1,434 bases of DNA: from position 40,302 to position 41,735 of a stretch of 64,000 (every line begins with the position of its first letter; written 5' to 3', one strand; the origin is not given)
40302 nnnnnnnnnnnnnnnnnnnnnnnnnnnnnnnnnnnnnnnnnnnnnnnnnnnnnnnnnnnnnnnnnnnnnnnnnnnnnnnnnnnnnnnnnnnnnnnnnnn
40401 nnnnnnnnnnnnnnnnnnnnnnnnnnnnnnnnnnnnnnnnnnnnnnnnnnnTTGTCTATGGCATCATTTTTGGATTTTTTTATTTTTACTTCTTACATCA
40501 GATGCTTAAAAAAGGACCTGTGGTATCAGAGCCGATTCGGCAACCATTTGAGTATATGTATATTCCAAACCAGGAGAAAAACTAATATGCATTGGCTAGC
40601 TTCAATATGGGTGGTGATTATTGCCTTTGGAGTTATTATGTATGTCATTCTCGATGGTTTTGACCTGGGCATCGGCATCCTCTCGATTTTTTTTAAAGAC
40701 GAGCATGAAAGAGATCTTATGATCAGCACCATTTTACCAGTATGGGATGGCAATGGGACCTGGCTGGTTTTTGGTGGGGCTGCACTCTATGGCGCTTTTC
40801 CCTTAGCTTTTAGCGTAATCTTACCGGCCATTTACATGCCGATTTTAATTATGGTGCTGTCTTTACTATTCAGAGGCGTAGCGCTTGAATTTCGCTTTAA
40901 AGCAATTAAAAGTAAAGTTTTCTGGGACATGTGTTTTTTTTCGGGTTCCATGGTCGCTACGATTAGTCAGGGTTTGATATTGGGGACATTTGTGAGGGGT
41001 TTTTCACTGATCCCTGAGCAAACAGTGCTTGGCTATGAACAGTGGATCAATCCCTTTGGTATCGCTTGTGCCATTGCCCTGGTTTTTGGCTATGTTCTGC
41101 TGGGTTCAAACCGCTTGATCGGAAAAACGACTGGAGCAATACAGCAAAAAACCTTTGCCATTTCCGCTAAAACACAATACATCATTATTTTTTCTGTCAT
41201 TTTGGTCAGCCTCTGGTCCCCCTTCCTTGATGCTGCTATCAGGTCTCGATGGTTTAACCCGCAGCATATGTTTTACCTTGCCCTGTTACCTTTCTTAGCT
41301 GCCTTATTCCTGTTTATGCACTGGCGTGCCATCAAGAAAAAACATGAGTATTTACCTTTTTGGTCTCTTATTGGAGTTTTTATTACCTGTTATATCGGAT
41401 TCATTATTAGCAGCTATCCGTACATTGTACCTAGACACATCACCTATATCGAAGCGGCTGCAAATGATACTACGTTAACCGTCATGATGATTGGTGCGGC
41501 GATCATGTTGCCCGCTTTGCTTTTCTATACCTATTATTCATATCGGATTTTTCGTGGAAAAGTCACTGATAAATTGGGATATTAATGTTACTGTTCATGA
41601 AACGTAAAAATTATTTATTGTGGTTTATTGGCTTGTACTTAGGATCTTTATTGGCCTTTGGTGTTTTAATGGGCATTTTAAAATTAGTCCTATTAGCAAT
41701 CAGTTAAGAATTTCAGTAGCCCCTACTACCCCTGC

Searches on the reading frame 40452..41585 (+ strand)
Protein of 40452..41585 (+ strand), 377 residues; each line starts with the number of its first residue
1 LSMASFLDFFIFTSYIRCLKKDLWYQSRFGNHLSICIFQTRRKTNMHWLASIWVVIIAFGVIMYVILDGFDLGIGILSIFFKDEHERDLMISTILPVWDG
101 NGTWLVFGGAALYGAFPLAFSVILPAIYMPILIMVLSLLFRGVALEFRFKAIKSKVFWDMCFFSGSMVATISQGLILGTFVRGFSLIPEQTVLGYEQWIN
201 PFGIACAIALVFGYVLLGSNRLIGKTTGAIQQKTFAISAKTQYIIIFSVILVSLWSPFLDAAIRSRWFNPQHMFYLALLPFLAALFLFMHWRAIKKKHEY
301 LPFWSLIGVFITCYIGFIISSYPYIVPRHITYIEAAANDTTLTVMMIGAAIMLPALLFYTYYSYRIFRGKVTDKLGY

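Call 17: search_protein_families(library=pfam, proteins=[window:40452-41585:+], max_evalue=0.00001)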
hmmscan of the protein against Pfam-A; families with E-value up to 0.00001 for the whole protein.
window:40452-41585:+ (377 aa): 1 family
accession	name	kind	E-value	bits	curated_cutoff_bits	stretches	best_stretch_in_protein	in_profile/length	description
PF02322.20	Cyt_bd_oxida_II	-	8.2e-83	278.7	35.6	1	49-367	1-302/302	Cytochrome bd terminal oxidase subunit II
